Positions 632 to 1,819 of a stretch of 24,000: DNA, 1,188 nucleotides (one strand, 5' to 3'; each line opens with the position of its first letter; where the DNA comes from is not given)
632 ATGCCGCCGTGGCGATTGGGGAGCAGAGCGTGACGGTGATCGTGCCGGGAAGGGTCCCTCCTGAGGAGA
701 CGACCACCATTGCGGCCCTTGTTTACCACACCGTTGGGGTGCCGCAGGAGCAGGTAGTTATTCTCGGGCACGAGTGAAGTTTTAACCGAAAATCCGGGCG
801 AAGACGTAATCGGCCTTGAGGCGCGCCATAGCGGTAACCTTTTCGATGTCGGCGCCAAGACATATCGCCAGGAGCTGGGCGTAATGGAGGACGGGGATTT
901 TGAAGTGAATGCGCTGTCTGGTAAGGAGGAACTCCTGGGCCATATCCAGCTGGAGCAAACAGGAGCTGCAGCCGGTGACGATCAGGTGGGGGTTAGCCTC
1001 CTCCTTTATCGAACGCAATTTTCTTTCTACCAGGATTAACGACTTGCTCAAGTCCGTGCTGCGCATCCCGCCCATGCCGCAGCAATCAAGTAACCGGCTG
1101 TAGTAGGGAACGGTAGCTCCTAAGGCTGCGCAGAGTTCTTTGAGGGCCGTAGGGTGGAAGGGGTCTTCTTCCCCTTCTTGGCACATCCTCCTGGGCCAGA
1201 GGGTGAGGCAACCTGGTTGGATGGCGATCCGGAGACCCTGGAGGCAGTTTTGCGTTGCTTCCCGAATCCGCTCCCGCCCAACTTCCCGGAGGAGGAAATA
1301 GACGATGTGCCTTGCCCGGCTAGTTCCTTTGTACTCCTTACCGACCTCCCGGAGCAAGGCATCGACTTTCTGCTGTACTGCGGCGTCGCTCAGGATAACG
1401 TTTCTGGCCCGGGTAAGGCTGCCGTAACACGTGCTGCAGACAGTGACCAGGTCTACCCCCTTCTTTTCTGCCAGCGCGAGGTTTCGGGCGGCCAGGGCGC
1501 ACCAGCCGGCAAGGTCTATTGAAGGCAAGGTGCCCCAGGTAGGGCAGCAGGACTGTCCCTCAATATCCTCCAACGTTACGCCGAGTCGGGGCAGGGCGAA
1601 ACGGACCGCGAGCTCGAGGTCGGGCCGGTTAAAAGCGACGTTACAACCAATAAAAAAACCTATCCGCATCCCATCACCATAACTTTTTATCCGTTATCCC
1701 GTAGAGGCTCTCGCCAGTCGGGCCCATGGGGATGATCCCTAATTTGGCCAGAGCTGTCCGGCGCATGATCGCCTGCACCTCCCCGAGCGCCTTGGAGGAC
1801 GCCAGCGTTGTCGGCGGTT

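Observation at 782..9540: HdrA-HdrCB / MvhDGA electron-bifurcation cluster carrying a second, diverged HdrC-HdrB pair in a spore-former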

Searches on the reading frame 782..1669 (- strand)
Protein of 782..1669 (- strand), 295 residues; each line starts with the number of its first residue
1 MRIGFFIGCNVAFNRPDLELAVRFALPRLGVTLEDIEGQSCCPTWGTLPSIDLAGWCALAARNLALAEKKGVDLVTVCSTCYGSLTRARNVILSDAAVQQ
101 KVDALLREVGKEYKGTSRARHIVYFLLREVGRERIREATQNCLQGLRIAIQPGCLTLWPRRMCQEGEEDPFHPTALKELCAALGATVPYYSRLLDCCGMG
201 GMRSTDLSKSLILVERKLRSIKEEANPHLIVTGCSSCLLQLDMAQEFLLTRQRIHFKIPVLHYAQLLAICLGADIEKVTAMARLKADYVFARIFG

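Call 4: search_protein_families(library=pfam, proteins=[window:782-1669:-])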
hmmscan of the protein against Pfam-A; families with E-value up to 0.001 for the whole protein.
window:782-1669:- (295 aa): 1 family
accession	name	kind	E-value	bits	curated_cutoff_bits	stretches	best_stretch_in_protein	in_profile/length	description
PF02754.22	CCG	-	2.3e-26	92.2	20.6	2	149-242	2-85/85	Cysteine-rich domain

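Call 7: find_encoding_contigs(protein=window:782-1669:-, flank=10000, max_places=6)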
Protein window:782-1669:- (295 aa): no gene with exactly this product is on record in the collection.

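Call 8: search_protein_families(library=ncbifam, proteins=[window:782-1669:-])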
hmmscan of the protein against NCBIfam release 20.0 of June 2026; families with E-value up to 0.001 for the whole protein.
window:782-1669:- (295 aa): 7 families
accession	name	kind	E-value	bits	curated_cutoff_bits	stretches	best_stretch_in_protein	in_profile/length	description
TIGR03288.1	CoB_CoM_SS_B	equivalog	1.1e-66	225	345.15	1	3-279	2-275/290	CoB--CoM heterodisulfide reductase subunit B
NF042965.1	MFR_anch_SdhE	equivalog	1.4e-38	133.1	500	1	3-277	3-268/282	8-methylmenaquinol:fumarate reductase membrane anchor subunit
NF041780.1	hetero_SS_HdrB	equivalog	1.3e-30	106.8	450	1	3-281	6-291/304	ferredoxin:CoB-CoM heterodisulfide reductase subunit HdrB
NF045670.1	quin_L_LdhH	equivalog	4.3e-14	51.7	800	2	2-106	468-573/706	L-lactate dehydrogenase (quinone) large subunit LdhH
NF008369.0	PRK11168.1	equivalog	1.1e-06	27.8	278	0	2-108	168-277/401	anaerobic glycerol-3-phosphate dehydrogenase subunit C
NF004898.0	PRK06259.1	equivalog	1.3e-05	24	385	0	1-87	262-348/488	fumarate reductase (CoM/CoB) subunit TfrB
TIGR03379.1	glycerol3P_GlpC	equivalog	0.00047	19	279.9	0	195-247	329-383/397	anaerobic glycerol-3-phosphate dehydrogenase subunit GlpC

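Call 10: find_related_loci(query=A1, collection=genome_contigs, flank=10000)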
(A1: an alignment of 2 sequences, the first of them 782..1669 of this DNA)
Query A1 (295 aa) in genome_contigs; peptide patterns used: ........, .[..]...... (x = any residue, [..] = any of these).
62 stretches matched a pattern; 23 encode a relative of the query (tblastn E <= 1e-3); 23 distinct loci.
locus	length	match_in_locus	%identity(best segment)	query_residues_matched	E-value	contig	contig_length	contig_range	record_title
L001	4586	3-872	65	1-290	5e-139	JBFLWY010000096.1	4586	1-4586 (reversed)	MAG: Bacillota bacterium isolate MAG044 MAG044_96, whole genome shotgun sequence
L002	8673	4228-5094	64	1-289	7e-133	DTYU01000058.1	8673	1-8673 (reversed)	MAG TPA_asm: Desulfotomaculum sp. isolate UWMA-0229 k99_144639, whole genome shotgun sequence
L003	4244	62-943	63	1-294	7e-133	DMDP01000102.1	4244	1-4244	MAG TPA_asm: Peptococcaceae bacterium isolate UBA12532 contig_9920, whole genome shotgun sequence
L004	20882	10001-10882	62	1-294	1e-129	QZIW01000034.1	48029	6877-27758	MAG: Ammonifex sp. isolate SURF_55 Ga0104751_1001021, whole genome shotgun sequence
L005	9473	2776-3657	61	1-294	5e-129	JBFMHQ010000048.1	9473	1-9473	MAG: Bacillota bacterium isolate MAG328 MAG328_48, whole genome shotgun sequence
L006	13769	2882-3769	61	1-295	3e-127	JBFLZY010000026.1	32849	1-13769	MAG: Bacillota bacterium isolate MAG124 MAG124_26, whole genome shotgun sequence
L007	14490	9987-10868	60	1-294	2e-126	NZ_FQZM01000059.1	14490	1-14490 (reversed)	Desulfofundulus thermosubterraneus DSM 16057, whole genome shotgun sequence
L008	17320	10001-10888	61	1-295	7e-127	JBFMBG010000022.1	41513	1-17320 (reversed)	MAG: Bacillota bacterium isolate MAG158 MAG158_22, whole genome shotgun sequence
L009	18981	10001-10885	62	1-295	8e-127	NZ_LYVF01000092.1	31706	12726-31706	Desulfotomaculum copahuensis strain LMa1 LMA27_trimmed_contig_25, whole genome shotgun sequence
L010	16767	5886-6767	60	1-294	6e-126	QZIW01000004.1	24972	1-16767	MAG: Ammonifex sp. isolate SURF_55 Ga0104751_1002965, whole genome shotgun sequence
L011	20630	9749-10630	59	1-294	1e-125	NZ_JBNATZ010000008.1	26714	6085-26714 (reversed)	MAG: Desulfofundulus sp. isolate Kamch4342-3A-MB-06 bin6.fa-8, whole genome shotgun sequence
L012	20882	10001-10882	59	1-294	5e-125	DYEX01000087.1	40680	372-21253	MAG TPA_asm: Desulfovirgula sp. isolate Tomsk_3_55_126 Tomsk_k141_23714, whole genome shotgun sequence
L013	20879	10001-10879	61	1-293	7e-125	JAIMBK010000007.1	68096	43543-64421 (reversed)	MAG: Armatimonadota bacterium isolate HOT.MB2.58 Contig7, whole genome shotgun sequence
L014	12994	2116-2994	59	1-293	7e-125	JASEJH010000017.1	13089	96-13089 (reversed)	MAG: Thermoanaerobacteraceae bacterium isolate Yes71-27 NODE_17_length_13089_cov_3.255409, whole genome shotgun sequence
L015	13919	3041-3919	59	1-293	3e-124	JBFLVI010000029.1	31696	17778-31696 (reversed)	MAG: Bacillota bacterium isolate MAG002 MAG002_29, whole genome shotgun sequence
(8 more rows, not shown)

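Call 12: find_homologous_proteins(query=window:782-1669:-, max_evalue=1e-40)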
Query window:782-1669:- (295 aa): 121 proteins with E <= 1e-40 among 8000 candidates; the best 120 are listed.
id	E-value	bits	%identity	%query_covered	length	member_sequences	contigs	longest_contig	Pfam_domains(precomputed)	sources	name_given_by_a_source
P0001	4.8e-185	632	95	100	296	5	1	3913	PF02754.22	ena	-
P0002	2.8e-156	537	79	100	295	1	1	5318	PF02754.22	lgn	-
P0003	3.7e-132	458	64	98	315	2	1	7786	PF02754.22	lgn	-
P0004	1.3e-131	457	64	98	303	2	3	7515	PF02754.22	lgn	-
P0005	8.9e-128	444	64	98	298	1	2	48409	PF02754.22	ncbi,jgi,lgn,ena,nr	ncbi:MAG TPA: heterodisulfide reductase [Desulfotomaculum sp.]|nr:heterodisulfide reductase [Desulfo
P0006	1.4e-124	433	63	100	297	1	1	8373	PF02754.22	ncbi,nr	ncbi:MAG: CoB--CoM heterodisulfide reductase iron-sulfur subunit B family protein [Firmicutes bacter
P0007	3.5e-124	432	61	100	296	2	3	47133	PF02754.22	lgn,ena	-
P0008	5.4e-124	432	63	100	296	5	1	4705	PF02754.22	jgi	-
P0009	6.7e-124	431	62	100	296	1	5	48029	PF02754.22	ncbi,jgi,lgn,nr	ncbi:MAG: heterodisulfide reductase [Ammonifex sp.]|jgi:heterodisulfide reductase subunit B|nr:MAG: 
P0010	1.0e-123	431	62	100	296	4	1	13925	PF02754.22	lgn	-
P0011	1.1e-122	427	61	100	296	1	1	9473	PF02754.22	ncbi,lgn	ncbi:MAG: CoB--CoM heterodisulfide reductase iron-sulfur subunit B family protein [Bacillota bacteri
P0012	1.3e-122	427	60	100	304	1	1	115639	PF02754.22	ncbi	ncbi:MAG: CoB--CoM heterodisulfide reductase iron-sulfur subunit B family protein [Bacillota bacteri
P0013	3.0e-122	426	60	100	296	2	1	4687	PF02754.22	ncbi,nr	ncbi:MAG: CoB--CoM heterodisulfide reductase iron-sulfur subunit B family protein [Firmicutes bacter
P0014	6.8e-122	425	61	100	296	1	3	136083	PF02754.22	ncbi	ncbi:MAG: CoB--CoM heterodisulfide reductase iron-sulfur subunit B family protein [Desulfotomaculale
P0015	1.5e-121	424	60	99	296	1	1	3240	PF02754.22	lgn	-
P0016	3.7e-121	422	62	100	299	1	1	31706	PF02754.22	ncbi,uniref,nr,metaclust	ncbi:CoB--CoM heterodisulfide reductase iron-sulfur subunit B family protein [Desulfotomaculum copah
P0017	4.6e-121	422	61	100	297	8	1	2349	PF02754.22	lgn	-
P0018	8.6e-121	421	60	100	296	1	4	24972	PF02754.22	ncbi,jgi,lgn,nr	ncbi:MAG: heterodisulfide reductase [Ammonifex sp.]|jgi:heterodisulfide reductase subunit B|nr:MAG: 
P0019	8.7e-121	421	63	96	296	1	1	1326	PF02754.22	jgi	jgi:heterodisulfide reductase subunit B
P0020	9.1e-121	421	60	100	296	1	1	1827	PF02754.22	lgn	-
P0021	1.2e-120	421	61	99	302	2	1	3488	PF02754.22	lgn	-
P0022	9.5e-120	418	59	100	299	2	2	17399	PF02754.22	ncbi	ncbi:MAG: CoB--CoM heterodisulfide reductase iron-sulfur subunit B family protein [Eubacteriales bac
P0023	1.2e-119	417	60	99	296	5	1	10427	PF02754.22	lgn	-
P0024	2.5e-119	416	61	99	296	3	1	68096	PF02754.22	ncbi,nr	ncbi:MAG: CoB--CoM heterodisulfide reductase iron-sulfur subunit B family protein [Armatimonadetes b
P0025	4.7e-119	415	60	99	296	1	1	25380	PF02754.22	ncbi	ncbi:MAG: CoB--CoM heterodisulfide reductase iron-sulfur subunit B family protein [Desulfotomaculale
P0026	4.7e-119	415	59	100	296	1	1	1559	PF02754.22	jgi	jgi:heterodisulfide reductase subunit B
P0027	2.6e-118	413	59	100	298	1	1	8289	PF02754.22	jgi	-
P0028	2.9e-118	413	59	100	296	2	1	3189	PF02754.22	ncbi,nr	ncbi:MAG: CoB--CoM heterodisulfide reductase iron-sulfur subunit B family protein [Peptococcaceae ba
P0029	4.9e-118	412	59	100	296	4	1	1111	PF02754.22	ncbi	ncbi:MAG: CoB--CoM heterodisulfide reductase iron-sulfur subunit B family protein [Desulfotomaculale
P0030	1.1e-117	411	58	100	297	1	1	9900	PF02754.22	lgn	-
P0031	1.5e-117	410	60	100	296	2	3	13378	PF02754.22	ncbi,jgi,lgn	-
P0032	3.6e-117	409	59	100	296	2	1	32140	PF02754.22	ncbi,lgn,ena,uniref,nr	ncbi:CoB--CoM heterodisulfide reductase iron-sulfur subunit B family protein [Desulfovirgula thermoc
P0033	3.7e-117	409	57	100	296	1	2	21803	PF02754.22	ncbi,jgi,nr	ncbi:MAG: heterodisulfide reductase [Peptococcaceae bacterium]|nr:MAG: heterodisulfide reductase [Pe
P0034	5.1e-115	402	56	100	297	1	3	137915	PF02754.22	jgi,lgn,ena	-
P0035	6.0e-115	402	57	100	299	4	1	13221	PF02754.22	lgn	-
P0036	1.1e-114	401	59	100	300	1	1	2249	PF02754.22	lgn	-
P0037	6.6e-112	392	57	99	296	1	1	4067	PF02754.22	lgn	-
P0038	1.5e-111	391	58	99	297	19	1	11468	PF02754.22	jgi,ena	-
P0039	1.7e-111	391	58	100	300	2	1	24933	PF02754.22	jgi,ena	-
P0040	6.4e-111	389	56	99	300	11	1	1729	PF02754.22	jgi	-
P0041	1.6e-110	387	56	100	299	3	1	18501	PF02754.22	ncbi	ncbi:MAG: CoB--CoM heterodisulfide reductase iron-sulfur subunit B family protein [Bacillota bacteri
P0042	2.7e-110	387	54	100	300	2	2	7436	PF02754.22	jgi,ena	jgi:heterodisulfide reductase subunit B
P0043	5.4e-110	386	58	100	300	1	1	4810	PF02754.22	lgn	-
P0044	7.3e-110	385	58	96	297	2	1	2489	PF02754.22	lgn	-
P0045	1.2e-109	384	56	100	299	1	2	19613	PF02754.22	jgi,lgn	-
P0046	1.0e-108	381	56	100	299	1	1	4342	PF02754.22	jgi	jgi:heterodisulfide reductase subunit B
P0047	1.6e-108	381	56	100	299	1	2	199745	PF02754.22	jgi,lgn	-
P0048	2.8e-108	380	54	100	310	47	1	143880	PF02754.22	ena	-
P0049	3.7e-108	380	56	100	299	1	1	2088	PF02754.22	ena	-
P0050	5.9e-108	379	56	99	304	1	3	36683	PF02754.22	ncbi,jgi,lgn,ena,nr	ncbi:MAG: CoB--CoM heterodisulfide reductase iron-sulfur subunit B family protein [Peptococcaceae ba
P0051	2.6e-107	377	54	100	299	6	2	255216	PF02754.22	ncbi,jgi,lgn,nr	ncbi:MAG: heterodisulfide reductase [Peptococcaceae bacterium BICA1-7]|nr:MAG: heterodisulfide reduc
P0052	3.8e-107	376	56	99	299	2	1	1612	PF02754.22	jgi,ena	-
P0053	5.0e-107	376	55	100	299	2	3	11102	PF02754.22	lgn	-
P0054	5.7e-107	376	55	100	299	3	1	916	PF02754.22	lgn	-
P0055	2.3e-106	374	55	100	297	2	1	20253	PF02754.22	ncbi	-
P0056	7.6e-106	372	54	100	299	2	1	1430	PF02754.22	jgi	-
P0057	9.2e-106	372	54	100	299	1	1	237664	PF02754.22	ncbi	ncbi:MAG: CoB--CoM heterodisulfide reductase iron-sulfur subunit B family protein [Bacillota bacteri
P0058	4.8e-105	369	52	99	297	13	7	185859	PF02754.22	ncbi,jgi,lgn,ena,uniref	ncbi:CoB--CoM heterodisulfide reductase iron-sulfur subunit B family protein [Thermodesulfobium sp.]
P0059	5.9e-105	369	53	99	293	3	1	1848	PF02754.22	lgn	-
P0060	7.3e-105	369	52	99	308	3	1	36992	PF02754.22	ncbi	-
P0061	8.8e-105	368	52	100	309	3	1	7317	PF02754.22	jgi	-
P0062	7.9e-104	365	52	100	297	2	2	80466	PF02754.22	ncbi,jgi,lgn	jgi:heterodisulfide reductase subunit B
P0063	2.6e-103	364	53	99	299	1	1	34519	PF02754.22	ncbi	-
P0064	1.6e-102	361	50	99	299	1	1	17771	PF02754.22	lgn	-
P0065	2.5e-102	360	55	100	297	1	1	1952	PF02754.22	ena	-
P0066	2.0e-100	354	51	100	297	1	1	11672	PF02754.22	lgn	-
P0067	5.3e-93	330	48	100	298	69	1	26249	PF02754.22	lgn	-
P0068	9.0e-93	329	50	100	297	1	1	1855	PF02754.22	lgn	-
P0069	2.6e-92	328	48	100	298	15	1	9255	PF02754.22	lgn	-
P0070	3.5e-92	327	56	87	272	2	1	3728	PF02754.22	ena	-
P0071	1.9e-91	325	47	100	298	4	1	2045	PF02754.22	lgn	-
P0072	1.0e-89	319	50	99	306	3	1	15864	PF02754.22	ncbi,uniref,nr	ncbi:CoB--CoM heterodisulfide reductase iron-sulfur subunit B family protein [Thermodesulfatator aut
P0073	3.7e-88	314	48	99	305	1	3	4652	PF02754.22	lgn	-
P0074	4.6e-88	314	47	99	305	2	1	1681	PF02754.22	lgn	-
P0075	2.2e-87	311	48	99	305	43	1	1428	PF02754.22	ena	-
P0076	2.3e-87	311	47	99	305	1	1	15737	PF02754.22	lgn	-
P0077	1.0e-86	309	48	99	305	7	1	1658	PF02754.22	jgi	jgi:heterodisulfide reductase subunit B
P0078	1.5e-86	309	47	99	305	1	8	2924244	PF02754.22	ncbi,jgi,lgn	ncbi:MAG: CoB--CoM heterodisulfide reductase iron-sulfur subunit B family protein [Desulfobulbus sp.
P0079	2.4e-86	308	44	100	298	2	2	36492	PF02754.22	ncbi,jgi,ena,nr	ncbi:MAG TPA: CoB--CoM heterodisulfide reductase iron-sulfur subunit B family protein [Nitrospirae b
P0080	3.7e-85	304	47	99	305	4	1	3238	PF02754.22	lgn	-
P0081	4.4e-85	304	46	99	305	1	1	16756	PF02754.22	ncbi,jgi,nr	ncbi:MAG: CoB--CoM heterodisulfide reductase iron-sulfur subunit B family protein [Desulfobulbaceae 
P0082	5.5e-85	304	46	100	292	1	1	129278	PF02754.22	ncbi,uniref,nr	ncbi:CoB--CoM heterodisulfide reductase iron-sulfur subunit B family protein [Archaeoglobus neptuniu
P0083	1.6e-84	302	46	99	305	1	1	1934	PF02754.22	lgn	-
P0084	5.6e-84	300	46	99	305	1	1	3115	PF02754.22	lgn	-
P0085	6.2e-84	300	46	99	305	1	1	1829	PF02754.22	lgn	-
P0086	1.4e-83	299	44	99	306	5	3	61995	PF02754.22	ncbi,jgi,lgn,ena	-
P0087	1.8e-82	295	46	99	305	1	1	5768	PF02754.22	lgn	-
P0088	2.2e-82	295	46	99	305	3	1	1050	PF02754.22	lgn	-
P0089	1.1e-80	289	45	100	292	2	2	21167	PF02754.22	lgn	-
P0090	5.6e-76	274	41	100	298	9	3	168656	PF02754.22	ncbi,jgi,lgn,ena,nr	ncbi:MAG TPA: heterodisulfide reductase [Candidatus Atribacteria bacterium]|nr:CoB--CoM heterodisulf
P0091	4.0e-75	271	42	99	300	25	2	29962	PF02754.22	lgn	-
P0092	5.4e-72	261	39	99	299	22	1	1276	PF02754.22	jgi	-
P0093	6.0e-72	261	43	99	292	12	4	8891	PF02754.22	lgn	-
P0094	1.3e-60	223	50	72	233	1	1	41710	PF02754.22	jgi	jgi:heterodisulfide reductase subunit B2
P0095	2.6e-60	223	43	82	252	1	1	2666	PF02754.22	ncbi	-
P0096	2.4e-54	203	44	72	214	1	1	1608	PF02754.22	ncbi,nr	ncbi:MAG: heterodisulfide reductase-related iron-sulfur binding cluster, partial [Thermodesulfovibri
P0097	5.2e-52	195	39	96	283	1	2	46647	PF02754.22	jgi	jgi:heterodisulfide reductase subunit B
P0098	2.7e-47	180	37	96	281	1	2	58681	PF02754.22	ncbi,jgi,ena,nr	ncbi:MAG: CoB--CoM heterodisulfide reductase subunit B [Methanomassiliicoccaceae archaeon]|nr:CoB--C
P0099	7.2e-47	178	36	93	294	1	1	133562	PF02754.22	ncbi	ncbi:MAG: CoB--CoM heterodisulfide reductase subunit B [Promethearchaeota archaeon]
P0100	8.9e-47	178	36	94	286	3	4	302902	PF02754.22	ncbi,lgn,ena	-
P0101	5.0e-46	176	36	94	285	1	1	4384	PF02754.22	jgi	-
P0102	7.8e-46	175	38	92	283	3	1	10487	PF02754.22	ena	-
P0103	1.1e-45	175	36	94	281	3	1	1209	PF02754.22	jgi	-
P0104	1.5e-45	174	36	94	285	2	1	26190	PF02754.22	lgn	-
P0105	3.1e-45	173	36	96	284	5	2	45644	PF02754.22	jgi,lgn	jgi:heterodisulfide reductase subunit B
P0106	7.4e-45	172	35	94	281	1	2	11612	PF02754.22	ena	-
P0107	1.0e-44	171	38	92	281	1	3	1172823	PF02754.22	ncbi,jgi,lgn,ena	ncbi:MAG: CoB--CoM heterodisulfide reductase subunit B [Candidatus Methanomethylophilaceae archaeon]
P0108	1.2e-44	171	35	94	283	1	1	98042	PF02754.22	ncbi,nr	ncbi:MAG: CoB--CoM heterodisulfide reductase subunit B [Methanomassiliicoccus sp.]|nr:CoB--CoM heter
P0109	1.6e-44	171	35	94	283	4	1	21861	PF02754.22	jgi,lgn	-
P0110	5.7e-44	169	34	94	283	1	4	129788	PF02754.22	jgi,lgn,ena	jgi:heterodisulfide reductase subunit B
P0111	7.0e-44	169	35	94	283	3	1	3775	PF02754.22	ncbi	-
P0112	7.1e-44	169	35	94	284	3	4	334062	PF02754.22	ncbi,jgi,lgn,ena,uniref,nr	ncbi:CoB--CoM heterodisulfide reductase subunit B [Methanomassiliicoccus luminyensis]|jgi:heterodisu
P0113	8.0e-44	168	38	92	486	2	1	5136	PF13534.12,PF02754.22,PF13183.12,PF13187.12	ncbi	-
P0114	2.2e-43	167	34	94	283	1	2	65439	PF02754.22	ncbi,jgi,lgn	-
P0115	2.4e-43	167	34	94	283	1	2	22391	PF02754.22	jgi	jgi:heterodisulfide reductase subunit B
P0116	1.0e-42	165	34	94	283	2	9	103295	PF02754.22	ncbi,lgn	-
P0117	1.8e-42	164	34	94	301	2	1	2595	PF02754.22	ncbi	-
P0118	1.3e-41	161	33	94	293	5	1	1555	PF02754.22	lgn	-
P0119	4.1e-41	160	35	94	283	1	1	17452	PF02754.22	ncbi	-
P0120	4.1e-41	160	35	94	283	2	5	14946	PF02754.22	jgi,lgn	-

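Call 14: find_encoding_contigs(protein=P0001, flank=10000, max_places=4)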
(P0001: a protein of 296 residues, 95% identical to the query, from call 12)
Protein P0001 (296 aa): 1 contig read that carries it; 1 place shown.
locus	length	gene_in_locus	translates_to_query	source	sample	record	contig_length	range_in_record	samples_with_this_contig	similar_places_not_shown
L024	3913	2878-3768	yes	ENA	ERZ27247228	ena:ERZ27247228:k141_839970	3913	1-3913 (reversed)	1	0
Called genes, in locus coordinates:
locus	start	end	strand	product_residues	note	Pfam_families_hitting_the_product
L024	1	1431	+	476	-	?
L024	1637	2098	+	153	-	PF01750:HycI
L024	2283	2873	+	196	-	PF13237:Fer4_10 (faint), PF12800:Fer4_4 (faint), PF12837:Fer4_6 (faint), PF12838:Fer4_7 (weak), PF13183:Fer4_8, PF13187:Fer4_9 (weak), PF13534:Fer4_17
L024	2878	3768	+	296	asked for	PF02754:CCG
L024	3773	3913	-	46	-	?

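Call 15: find_encoding_contigs(protein=P0002, flank=10000, max_places=4)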
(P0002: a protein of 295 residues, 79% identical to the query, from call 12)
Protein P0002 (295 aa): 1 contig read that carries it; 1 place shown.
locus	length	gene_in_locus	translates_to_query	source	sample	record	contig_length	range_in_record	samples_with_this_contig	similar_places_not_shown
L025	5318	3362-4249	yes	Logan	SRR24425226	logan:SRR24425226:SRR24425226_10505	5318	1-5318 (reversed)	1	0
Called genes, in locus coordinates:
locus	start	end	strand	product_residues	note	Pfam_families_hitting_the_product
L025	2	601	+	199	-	?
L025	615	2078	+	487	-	PF27537:HoxH, PF00374:NiFeSe_Hases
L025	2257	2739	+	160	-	PF01750:HycI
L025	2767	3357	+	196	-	PF00037:Fer4 (faint), PF12797:Fer4_2 (faint), PF12837:Fer4_6 (faint), PF13237:Fer4_10 (weak), PF12838:Fer4_7 (weak), PF13183:Fer4_8, PF13187:Fer4_9 (weak), PF13534:Fer4_17, +2 more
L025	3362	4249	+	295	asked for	PF02754:CCG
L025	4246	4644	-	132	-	PF12685:SpoIIIAH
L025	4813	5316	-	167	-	?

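Call 16: find_encoding_contigs(protein=P0003, flank=10000, max_places=4)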
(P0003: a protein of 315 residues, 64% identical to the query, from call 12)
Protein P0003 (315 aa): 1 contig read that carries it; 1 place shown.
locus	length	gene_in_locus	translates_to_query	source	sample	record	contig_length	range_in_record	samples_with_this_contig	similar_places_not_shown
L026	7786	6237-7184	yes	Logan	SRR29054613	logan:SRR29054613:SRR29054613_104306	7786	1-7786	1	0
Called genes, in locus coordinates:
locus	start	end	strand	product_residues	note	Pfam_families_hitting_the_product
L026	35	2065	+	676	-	PF00890:FAD_binding_2, PF01266:DAO (weak), PF03486:HI0933_like (weak), PF07992:Pyr_redox_2 (weak), PF12831:FAD_oxidored, PF12838:Fer4_7, PF13187:Fer4_9, PF14697:Fer4_21, +12 more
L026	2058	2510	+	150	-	PF02662:FlpD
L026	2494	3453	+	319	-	PF01058:Oxidored_q6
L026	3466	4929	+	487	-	PF27537:HoxH, PF00374:NiFeSe_Hases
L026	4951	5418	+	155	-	PF01750:HycI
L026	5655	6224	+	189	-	PF12838:Fer4_7 (weak), PF13183:Fer4_8, PF13187:Fer4_9 (weak), PF13237:Fer4_10 (weak), PF13484:Fer4_16 (faint), PF13534:Fer4_17 (weak)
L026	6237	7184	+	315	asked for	PF02754:CCG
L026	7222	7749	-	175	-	PF12685:SpoIIIAH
